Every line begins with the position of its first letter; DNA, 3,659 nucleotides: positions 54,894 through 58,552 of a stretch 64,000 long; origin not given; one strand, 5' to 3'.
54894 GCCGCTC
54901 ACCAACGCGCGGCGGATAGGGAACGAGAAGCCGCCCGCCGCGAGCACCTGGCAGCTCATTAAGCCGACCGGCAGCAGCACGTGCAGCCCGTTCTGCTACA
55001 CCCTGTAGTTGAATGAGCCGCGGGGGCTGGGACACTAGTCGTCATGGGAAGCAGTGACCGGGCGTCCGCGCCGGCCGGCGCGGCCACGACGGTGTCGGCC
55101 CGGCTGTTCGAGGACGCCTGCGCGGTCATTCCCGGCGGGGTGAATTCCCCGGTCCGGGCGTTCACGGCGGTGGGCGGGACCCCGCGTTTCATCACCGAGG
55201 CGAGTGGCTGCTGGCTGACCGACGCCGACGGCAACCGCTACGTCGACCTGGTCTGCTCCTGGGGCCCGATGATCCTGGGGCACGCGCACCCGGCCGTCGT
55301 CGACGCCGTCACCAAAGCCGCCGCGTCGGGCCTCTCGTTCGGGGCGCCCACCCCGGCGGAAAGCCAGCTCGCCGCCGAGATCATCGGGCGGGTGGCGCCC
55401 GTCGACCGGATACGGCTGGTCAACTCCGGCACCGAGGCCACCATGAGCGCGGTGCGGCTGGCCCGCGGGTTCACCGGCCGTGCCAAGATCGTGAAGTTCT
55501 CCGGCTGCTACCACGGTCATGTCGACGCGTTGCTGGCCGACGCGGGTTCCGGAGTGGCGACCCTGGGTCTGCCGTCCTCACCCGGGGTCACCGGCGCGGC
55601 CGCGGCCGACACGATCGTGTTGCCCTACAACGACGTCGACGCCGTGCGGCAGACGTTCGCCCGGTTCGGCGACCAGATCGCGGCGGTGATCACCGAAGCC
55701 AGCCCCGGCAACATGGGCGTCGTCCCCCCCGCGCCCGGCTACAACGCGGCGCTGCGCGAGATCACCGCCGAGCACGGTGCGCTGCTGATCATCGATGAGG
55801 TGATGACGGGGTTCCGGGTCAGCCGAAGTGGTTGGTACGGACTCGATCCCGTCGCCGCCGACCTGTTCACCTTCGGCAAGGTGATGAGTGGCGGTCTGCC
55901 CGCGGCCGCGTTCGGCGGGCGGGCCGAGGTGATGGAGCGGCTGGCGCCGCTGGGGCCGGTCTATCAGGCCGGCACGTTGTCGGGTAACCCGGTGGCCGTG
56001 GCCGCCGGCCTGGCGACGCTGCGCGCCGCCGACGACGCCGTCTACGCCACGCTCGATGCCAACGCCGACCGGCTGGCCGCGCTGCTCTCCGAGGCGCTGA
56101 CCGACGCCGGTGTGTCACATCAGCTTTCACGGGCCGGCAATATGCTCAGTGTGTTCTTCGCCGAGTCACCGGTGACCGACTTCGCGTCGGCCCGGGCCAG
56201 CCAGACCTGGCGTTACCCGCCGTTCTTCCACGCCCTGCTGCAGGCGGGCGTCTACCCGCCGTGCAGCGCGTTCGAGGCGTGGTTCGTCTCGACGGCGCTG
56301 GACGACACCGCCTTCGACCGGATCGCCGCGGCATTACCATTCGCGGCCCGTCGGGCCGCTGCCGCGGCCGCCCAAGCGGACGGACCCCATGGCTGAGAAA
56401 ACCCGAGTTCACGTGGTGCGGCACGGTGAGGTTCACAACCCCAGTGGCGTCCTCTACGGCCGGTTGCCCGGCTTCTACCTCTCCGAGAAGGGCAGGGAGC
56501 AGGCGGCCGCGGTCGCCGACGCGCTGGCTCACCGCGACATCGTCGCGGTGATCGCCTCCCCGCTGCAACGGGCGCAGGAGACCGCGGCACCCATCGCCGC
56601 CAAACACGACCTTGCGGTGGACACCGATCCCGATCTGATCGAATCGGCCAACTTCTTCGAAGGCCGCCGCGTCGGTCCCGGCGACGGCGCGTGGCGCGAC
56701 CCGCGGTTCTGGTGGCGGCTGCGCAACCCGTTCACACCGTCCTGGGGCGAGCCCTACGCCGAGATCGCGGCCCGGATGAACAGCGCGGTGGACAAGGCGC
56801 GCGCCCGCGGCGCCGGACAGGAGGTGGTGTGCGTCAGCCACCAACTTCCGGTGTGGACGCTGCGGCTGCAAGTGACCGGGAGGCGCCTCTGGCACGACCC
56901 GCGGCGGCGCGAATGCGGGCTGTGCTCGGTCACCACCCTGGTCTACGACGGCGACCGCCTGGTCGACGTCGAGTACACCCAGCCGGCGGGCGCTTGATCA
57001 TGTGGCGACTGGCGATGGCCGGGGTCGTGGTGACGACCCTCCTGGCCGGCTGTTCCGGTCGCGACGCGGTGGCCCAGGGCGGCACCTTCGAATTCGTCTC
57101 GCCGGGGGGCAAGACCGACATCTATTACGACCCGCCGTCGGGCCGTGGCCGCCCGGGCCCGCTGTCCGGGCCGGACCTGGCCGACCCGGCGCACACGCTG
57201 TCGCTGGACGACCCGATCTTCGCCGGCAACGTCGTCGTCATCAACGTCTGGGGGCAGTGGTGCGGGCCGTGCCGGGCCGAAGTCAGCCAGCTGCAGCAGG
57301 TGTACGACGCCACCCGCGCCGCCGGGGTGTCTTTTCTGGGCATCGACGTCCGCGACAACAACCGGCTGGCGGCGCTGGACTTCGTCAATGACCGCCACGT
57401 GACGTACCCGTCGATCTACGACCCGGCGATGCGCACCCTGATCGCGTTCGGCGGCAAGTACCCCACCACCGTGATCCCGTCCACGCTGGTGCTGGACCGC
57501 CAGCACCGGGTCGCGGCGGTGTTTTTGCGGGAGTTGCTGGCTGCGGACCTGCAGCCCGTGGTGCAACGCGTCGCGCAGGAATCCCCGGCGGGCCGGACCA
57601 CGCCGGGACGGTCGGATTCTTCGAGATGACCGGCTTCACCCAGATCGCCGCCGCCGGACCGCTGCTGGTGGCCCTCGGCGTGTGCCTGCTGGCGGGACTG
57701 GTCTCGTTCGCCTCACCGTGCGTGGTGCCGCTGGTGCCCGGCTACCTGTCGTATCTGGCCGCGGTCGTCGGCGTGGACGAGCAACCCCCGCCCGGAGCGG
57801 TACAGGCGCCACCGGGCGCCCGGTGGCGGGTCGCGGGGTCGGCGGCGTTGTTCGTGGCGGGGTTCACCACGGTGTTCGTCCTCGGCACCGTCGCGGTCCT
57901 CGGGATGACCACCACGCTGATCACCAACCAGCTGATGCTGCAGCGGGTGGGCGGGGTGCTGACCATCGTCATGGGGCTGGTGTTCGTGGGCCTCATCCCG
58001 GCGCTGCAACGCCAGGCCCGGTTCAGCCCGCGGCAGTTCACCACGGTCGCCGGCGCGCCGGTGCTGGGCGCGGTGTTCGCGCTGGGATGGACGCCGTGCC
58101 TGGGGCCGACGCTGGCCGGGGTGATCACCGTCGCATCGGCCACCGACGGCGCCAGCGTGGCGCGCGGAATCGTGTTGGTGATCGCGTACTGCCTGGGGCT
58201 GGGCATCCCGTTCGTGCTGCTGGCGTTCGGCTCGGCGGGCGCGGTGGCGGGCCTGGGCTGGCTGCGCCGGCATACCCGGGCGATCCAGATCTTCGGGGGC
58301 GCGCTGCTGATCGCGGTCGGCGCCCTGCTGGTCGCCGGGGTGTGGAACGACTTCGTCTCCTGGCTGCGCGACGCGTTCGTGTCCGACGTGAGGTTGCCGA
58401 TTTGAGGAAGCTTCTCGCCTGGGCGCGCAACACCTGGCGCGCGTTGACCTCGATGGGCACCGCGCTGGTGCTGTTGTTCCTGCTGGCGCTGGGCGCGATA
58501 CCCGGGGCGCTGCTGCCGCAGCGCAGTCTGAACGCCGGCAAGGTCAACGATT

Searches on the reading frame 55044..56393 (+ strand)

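Call 62: search_protein_families(library=pfam, proteins=[window:55044-56393:+], max_evalue=0.001)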
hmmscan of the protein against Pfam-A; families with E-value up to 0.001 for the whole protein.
window:55044-56393:+ (450 aa): 2 families
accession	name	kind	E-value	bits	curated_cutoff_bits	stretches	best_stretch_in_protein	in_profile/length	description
PF00202.27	Aminotran_3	-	3.8e-95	319.4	30.5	1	46-431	9-403/403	Aminotransferase class-III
PF00155.27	Aminotran_1_2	-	0.00027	20.7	19.7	1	192-405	115-330/361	Aminotransferase class I and II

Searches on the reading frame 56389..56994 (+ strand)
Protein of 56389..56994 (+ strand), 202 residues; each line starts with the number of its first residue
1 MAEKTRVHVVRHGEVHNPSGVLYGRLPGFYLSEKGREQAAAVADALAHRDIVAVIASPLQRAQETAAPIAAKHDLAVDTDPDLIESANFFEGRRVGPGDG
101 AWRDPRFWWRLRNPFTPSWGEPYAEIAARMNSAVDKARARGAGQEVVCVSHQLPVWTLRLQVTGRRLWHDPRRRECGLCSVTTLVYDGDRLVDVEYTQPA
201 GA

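Call 62: search_protein_families(library=pfam, proteins=[window:56389-56994:+], max_evalue=0.001)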
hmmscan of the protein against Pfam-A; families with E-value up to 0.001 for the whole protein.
window:56389-56994:+ (202 aa): 1 family
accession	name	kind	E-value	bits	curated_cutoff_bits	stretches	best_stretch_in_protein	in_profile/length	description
PF00300.27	His_Phos_1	-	5.1e-39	134.4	21.7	1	8-191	2-186/194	Histidine phosphatase superfamily (branch 1)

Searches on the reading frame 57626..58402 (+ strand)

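Call 62: search_protein_families(library=pfam, proteins=[window:57626-58402:+], max_evalue=0.001)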
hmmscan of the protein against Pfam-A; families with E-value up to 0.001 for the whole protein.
window:57626-58402:+ (259 aa): 1 family
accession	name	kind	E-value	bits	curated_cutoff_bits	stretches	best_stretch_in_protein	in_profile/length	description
PF02683.22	DsbD_TM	-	2.5e-05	24.1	27.1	1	14-236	2-215/219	Cytochrome C biogenesis protein transmembrane domain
